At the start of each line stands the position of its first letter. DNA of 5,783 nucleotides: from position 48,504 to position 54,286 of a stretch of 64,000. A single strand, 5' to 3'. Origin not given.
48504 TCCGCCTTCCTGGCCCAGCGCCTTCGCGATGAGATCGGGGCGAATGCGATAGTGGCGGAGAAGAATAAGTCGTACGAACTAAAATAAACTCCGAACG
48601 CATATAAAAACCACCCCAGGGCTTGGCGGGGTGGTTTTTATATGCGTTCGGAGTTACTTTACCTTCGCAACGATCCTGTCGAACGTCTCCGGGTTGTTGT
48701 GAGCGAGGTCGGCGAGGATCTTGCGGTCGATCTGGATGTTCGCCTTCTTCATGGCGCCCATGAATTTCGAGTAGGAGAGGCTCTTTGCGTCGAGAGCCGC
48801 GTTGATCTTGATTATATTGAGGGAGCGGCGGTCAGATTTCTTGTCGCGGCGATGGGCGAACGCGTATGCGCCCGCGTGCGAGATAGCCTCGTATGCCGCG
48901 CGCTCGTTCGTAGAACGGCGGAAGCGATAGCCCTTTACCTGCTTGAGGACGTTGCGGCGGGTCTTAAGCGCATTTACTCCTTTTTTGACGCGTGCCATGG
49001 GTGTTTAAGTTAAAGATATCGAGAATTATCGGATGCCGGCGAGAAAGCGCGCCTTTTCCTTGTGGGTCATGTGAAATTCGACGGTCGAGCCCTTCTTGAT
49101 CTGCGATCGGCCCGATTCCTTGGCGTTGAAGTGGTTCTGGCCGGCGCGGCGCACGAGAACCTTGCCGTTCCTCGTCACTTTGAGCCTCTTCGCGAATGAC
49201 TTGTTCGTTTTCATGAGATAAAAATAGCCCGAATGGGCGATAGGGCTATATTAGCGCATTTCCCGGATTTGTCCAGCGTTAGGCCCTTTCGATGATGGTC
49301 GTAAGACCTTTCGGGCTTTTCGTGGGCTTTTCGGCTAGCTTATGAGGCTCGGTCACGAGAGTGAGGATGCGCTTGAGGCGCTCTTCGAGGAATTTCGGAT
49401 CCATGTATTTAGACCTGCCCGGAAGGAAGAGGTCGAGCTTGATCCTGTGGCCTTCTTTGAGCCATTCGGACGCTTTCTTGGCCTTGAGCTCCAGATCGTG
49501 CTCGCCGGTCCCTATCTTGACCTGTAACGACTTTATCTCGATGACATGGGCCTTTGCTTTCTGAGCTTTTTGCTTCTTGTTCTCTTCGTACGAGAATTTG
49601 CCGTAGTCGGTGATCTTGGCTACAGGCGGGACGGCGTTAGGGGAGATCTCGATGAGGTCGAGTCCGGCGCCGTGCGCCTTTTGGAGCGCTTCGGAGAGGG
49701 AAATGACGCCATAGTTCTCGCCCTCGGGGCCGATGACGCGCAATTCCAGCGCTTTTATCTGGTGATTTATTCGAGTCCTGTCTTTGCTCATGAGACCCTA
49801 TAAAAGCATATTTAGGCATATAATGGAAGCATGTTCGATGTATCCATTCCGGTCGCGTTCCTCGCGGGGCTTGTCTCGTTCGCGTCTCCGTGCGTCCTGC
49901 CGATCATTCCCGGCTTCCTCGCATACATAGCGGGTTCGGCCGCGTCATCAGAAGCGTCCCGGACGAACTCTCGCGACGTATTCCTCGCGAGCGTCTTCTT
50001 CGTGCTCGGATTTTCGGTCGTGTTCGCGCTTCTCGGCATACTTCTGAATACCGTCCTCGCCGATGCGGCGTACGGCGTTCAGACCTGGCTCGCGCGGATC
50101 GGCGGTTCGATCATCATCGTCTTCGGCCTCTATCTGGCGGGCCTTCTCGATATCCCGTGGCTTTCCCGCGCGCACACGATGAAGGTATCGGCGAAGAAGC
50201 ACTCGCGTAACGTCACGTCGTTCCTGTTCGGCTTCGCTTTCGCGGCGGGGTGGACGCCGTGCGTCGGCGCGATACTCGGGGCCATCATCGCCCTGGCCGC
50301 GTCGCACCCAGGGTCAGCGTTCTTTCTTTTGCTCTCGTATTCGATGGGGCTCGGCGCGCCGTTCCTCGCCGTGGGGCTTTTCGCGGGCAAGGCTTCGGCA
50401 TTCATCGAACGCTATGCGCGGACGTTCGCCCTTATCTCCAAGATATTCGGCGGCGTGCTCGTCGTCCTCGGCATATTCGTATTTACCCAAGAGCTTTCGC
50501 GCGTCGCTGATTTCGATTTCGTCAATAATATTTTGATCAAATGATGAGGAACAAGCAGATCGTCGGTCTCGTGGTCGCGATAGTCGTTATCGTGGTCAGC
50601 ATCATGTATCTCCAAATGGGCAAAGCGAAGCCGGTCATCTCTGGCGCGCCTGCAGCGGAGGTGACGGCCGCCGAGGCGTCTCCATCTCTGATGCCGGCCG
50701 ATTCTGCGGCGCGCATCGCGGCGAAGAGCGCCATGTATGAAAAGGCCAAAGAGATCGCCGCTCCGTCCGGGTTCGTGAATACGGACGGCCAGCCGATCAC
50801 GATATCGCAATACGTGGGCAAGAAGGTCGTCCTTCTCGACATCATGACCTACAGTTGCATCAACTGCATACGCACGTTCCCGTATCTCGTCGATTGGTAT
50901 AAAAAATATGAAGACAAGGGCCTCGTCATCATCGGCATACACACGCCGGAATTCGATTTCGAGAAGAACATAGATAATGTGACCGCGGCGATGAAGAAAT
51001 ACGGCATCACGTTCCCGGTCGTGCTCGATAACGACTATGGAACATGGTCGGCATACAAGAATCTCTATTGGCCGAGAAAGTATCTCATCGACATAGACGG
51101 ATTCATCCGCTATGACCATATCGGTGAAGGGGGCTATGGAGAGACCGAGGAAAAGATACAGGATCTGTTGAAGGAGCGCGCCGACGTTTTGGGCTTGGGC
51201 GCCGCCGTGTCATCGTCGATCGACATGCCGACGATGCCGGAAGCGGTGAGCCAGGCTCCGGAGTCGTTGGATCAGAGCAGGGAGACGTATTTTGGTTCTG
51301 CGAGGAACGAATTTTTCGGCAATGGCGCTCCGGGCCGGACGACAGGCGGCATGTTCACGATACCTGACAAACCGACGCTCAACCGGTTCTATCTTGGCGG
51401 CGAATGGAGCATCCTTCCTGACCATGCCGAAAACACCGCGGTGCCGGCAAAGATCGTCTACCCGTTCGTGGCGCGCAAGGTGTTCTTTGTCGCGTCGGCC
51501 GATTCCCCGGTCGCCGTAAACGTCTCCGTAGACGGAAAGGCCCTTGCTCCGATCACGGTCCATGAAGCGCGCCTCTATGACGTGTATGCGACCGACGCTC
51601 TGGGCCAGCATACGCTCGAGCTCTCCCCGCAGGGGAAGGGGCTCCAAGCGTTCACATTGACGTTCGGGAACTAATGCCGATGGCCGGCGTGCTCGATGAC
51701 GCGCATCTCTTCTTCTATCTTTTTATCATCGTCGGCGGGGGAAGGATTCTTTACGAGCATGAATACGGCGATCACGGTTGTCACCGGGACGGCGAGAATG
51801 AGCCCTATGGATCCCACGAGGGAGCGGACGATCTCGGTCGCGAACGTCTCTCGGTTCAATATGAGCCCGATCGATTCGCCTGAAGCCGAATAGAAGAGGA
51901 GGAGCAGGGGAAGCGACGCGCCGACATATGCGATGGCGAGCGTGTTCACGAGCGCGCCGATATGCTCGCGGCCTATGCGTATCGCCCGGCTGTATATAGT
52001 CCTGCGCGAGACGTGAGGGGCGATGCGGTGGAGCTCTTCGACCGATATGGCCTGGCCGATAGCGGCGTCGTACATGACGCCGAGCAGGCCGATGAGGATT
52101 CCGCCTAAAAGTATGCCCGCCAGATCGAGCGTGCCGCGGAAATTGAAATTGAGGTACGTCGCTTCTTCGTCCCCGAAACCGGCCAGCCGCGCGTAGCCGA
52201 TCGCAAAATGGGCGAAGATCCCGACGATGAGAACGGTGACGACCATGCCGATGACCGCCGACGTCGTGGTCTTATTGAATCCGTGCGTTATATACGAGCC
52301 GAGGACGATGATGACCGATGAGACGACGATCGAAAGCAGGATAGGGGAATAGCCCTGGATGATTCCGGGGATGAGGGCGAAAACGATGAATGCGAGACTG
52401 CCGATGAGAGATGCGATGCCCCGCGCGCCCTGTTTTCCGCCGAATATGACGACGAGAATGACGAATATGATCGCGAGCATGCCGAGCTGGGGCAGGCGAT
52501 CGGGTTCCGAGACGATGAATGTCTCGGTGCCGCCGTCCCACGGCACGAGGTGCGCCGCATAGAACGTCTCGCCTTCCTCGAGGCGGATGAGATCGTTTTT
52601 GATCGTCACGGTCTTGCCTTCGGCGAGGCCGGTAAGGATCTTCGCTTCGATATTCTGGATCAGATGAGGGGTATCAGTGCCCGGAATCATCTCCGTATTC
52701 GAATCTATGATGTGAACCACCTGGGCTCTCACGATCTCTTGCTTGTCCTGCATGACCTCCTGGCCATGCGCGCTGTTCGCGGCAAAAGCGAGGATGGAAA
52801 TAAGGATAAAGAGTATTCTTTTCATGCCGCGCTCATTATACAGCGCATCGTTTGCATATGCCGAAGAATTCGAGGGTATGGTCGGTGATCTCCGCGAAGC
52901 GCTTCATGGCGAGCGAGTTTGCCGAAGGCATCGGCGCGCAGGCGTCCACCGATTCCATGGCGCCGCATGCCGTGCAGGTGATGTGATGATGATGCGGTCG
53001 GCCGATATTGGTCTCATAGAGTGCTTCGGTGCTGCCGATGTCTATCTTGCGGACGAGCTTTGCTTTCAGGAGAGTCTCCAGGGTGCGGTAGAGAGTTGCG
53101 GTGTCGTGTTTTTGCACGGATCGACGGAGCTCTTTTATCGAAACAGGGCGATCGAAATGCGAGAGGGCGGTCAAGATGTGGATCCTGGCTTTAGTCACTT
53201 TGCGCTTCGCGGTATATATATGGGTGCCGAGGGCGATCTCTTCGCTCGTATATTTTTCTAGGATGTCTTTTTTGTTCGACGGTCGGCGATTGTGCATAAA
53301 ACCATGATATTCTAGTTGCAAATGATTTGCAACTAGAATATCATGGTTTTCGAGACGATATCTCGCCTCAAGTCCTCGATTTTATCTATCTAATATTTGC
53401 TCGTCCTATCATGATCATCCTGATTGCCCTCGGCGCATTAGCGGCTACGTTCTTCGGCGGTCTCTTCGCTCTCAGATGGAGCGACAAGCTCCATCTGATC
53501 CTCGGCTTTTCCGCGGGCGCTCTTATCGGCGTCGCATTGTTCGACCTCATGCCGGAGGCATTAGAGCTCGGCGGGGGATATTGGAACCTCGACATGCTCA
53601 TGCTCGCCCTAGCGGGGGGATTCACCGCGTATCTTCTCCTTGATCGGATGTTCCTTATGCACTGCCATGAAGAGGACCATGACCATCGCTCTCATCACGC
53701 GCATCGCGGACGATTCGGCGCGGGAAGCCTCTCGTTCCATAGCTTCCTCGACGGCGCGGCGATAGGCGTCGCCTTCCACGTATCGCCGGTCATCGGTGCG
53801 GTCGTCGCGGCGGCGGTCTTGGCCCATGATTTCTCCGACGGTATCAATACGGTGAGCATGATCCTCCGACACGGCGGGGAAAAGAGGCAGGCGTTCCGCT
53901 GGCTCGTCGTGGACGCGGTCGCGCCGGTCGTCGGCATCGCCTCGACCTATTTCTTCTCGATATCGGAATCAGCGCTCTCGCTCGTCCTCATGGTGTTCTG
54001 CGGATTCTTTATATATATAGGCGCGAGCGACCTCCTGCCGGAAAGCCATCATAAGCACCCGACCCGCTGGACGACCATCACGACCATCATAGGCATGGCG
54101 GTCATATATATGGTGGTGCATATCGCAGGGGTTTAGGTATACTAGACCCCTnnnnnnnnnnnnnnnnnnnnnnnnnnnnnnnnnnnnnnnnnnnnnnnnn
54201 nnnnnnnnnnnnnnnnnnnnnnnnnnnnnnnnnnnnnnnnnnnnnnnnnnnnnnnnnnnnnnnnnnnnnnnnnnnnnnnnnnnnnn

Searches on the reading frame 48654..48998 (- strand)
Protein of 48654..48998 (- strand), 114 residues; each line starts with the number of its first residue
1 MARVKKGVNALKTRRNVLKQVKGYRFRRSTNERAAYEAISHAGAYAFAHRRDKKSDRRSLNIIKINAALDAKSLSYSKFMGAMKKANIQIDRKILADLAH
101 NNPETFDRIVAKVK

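Call 7: search_protein_families(library=pfam, proteins=[window:48654-48998:-])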
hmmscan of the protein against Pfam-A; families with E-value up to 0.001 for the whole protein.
window:48654-48998:- (114 aa): 1 family
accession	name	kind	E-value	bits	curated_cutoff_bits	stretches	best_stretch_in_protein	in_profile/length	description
PF00453.23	Ribosomal_L20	-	1.5e-31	109.1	30.8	1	3-108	1-106/107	Ribosomal protein L20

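Call 34: find_encoding_contigs(protein=window:48654-48998:-, flank=3000, max_places=10)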
Protein window:48654-48998:- (114 aa): 1 contig read that carries it; 1 place shown.
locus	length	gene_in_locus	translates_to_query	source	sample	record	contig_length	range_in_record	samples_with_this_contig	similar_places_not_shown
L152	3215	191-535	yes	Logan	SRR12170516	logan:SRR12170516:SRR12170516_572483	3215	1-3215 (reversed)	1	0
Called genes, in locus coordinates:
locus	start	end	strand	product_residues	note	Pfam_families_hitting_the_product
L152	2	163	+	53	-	?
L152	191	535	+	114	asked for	PF00453:Ribosomal_L20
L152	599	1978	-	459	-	PF00753:Lactamase_B, PF12706:Lactamase_B_2 (weak), PF16661:Lactamase_B_6 (weak), PF10996:Beta-Casp, PF07521:RMMBL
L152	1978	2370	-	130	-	PF09997:DUF2238 (weak)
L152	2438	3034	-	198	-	-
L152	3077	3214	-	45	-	?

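Call 67: find_homologous_proteins(query=window:48654-48998:-, max_evalue=1e-30)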
Query window:48654-48998:- (114 aa): 3618 proteins with E <= 1e-30 among 5650 candidates; the best 120 are listed.
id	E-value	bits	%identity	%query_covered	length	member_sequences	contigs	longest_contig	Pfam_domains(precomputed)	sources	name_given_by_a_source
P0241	2.1e-64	232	100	100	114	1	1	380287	PF00453.24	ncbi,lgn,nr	ncbi:MAG TPA: 50S ribosomal protein L20 [Candidatus Paceibacterota bacterium]|nr:50S ribosomal prote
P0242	8.3e-63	227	96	100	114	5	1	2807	PF00453.24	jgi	jgi:large subunit ribosomal protein L20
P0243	1.6e-60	219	92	100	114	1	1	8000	PF00453.24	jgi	jgi:large subunit ribosomal protein L20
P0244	2.8e-60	219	93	100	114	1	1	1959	PF00453.24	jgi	-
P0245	1.5e-59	216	91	100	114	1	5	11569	PF00453.24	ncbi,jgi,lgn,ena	jgi:large subunit ribosomal protein L20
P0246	7.6e-59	214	89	100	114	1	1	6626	PF00453.24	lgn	-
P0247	1.2e-58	213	90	100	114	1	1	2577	PF00453.24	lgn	-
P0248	2.5e-58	212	89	100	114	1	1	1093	PF00453.24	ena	-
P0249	3.5e-58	212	90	100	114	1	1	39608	PF00453.24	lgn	-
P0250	6.1e-58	211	89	100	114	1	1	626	PF00453.24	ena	-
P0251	9.1e-58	210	88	100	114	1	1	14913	PF00453.24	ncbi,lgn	-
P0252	1.2e-57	210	89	100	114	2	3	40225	PF00453.24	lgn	-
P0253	2.3e-57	209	89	100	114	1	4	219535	PF00453.24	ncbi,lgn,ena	-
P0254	2.6e-57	209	89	100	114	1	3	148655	PF00453.24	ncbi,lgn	-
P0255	3.2e-57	209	88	100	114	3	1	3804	PF00453.24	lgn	-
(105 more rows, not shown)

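Call 68: find_encoding_contigs(protein=P0242, flank=5000, max_places=6)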
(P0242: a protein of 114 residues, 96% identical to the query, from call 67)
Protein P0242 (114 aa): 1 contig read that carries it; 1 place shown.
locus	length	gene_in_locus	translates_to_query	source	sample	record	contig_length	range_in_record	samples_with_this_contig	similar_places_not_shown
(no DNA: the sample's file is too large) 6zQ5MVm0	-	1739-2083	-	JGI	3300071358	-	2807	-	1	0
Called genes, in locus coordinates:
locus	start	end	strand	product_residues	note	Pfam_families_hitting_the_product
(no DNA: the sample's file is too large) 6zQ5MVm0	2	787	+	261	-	?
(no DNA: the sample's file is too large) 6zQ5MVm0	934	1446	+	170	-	PF05198:IF3_N, PF00707:IF3_C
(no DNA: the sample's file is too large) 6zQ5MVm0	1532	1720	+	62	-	PF01632:Ribosomal_L35p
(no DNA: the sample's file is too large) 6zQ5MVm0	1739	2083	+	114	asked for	PF00453:Ribosomal_L20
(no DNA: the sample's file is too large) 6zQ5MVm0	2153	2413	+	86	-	-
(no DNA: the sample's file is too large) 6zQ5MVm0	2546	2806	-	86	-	?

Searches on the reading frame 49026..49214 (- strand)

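Call 7: search_protein_families(library=pfam, proteins=[window:49026-49214:-])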
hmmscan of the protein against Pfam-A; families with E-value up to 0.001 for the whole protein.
window:49026-49214:- (62 aa): 1 family
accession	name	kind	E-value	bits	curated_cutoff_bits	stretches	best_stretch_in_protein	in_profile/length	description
PF01632.24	Ribosomal_L35p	-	2.6e-08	34.6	28.9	1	1-54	3-56/61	Ribosomal protein L35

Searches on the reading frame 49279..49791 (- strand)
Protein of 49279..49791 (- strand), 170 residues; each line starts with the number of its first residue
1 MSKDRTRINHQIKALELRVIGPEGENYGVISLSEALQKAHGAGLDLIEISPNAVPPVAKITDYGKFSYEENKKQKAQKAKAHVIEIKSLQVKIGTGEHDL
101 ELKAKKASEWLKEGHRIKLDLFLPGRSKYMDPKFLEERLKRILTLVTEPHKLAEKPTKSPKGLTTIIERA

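Call 31: search_protein_families(library=pfam, proteins=[window:49279-49791:-])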
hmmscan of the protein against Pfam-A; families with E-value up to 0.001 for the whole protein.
window:49279-49791:- (170 aa): 2 families
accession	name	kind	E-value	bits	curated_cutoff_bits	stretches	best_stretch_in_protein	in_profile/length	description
PF05198.21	IF3_N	-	3.6e-28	98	26.9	1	8-76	1-69/70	Translation initiation factor IF-3, N-terminal domain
PF00707.27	IF3_C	-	2.7e-11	43.7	34.8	1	84-167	1-83/86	Translation initiation factor IF-3, C-terminal domain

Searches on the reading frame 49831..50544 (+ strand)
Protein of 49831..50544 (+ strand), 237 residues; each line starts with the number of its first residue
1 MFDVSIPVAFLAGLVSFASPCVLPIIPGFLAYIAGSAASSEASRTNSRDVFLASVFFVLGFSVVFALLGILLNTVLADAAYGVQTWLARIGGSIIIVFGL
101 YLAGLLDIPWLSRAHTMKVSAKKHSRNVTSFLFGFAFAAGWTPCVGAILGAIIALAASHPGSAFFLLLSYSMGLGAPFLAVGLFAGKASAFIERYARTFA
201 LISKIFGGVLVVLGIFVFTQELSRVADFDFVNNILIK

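Call 79: search_protein_families(library=pfam, proteins=[window:49831-50544:+], max_evalue=0.0001)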
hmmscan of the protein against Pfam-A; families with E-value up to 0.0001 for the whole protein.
window:49831-50544:+ (237 aa): 2 families
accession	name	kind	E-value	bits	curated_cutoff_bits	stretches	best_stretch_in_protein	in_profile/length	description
PF02683.22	DsbD_TM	-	5.8e-16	58.9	27.1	1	6-218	5-215/219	Cytochrome C biogenesis protein transmembrane domain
PF13386.12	DsbD_2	-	3.7e-07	30.7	24.9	1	9-215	2-198/199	Cytochrome C biogenesis protein transmembrane region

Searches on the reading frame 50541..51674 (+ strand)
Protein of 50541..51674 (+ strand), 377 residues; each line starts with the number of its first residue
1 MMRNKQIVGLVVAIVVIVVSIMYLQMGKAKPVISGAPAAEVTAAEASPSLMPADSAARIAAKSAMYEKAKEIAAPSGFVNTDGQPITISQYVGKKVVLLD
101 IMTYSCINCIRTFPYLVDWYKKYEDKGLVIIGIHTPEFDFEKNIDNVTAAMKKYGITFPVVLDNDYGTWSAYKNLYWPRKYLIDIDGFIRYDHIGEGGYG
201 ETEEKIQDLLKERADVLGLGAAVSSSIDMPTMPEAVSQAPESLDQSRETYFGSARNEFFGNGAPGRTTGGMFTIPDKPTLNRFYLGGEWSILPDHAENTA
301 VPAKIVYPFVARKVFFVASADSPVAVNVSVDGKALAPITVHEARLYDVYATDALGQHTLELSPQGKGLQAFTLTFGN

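Call 79: search_protein_families(library=pfam, proteins=[window:50541-51674:+], max_evalue=0.0001)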
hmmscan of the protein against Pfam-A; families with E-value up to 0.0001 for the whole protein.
window:50541-51674:+ (377 aa): 5 families
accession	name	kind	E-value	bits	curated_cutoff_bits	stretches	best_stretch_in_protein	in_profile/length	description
PF17991.7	Thioredoxin_10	-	7.5e-26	91.8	27.1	1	246-376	1-142/142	Thioredoxin like C-terminal domain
PF00578.27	AhpC-TSA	-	2.4e-15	57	26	1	67-191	3-123/124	AhpC/TSA family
PF08534.16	Redoxin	-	1.3e-13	51.4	26.6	1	79-204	14-142/148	Redoxin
PF13905.12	Thioredoxin_8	-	5.6e-08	33.5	27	1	95-188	2-93/94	Thioredoxin-like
PF00255.25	GSHPx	-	8e-06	25.8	27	1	80-161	8-90/108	Glutathione peroxidase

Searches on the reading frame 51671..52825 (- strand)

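Call 79: search_protein_families(library=pfam, proteins=[window:51671-52825:-], max_evalue=0.0001)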
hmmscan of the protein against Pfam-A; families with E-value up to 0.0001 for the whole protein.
window:51671-52825:- (384 aa): 1 family
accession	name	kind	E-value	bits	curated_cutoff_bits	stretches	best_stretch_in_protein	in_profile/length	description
PF07907.16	YibE_F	-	1.8e-66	224.6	27.2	1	115-354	2-240/241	YibE/F-like protein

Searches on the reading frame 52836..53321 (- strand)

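Call 79: search_protein_families(library=pfam, proteins=[window:52836-53321:-], max_evalue=0.0001)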
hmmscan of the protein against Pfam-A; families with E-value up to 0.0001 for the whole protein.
window:52836-53321:- (161 aa): 1 family
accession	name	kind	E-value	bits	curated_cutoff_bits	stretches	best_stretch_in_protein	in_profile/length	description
PF01475.25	FUR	-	4.6e-17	62.7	23.1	1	40-152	4-120/121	Ferric uptake regulator family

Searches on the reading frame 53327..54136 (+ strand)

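Call 79: search_protein_families(library=pfam, proteins=[window:53327-54136:+], max_evalue=0.0001)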
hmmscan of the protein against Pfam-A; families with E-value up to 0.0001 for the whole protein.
window:53327-54136:+ (269 aa): 1 family
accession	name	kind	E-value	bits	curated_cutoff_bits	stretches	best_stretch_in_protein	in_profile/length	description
PF02535.28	Zip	-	5.3e-23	82.2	35.1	2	134-258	184-313/323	ZIP Zinc transporter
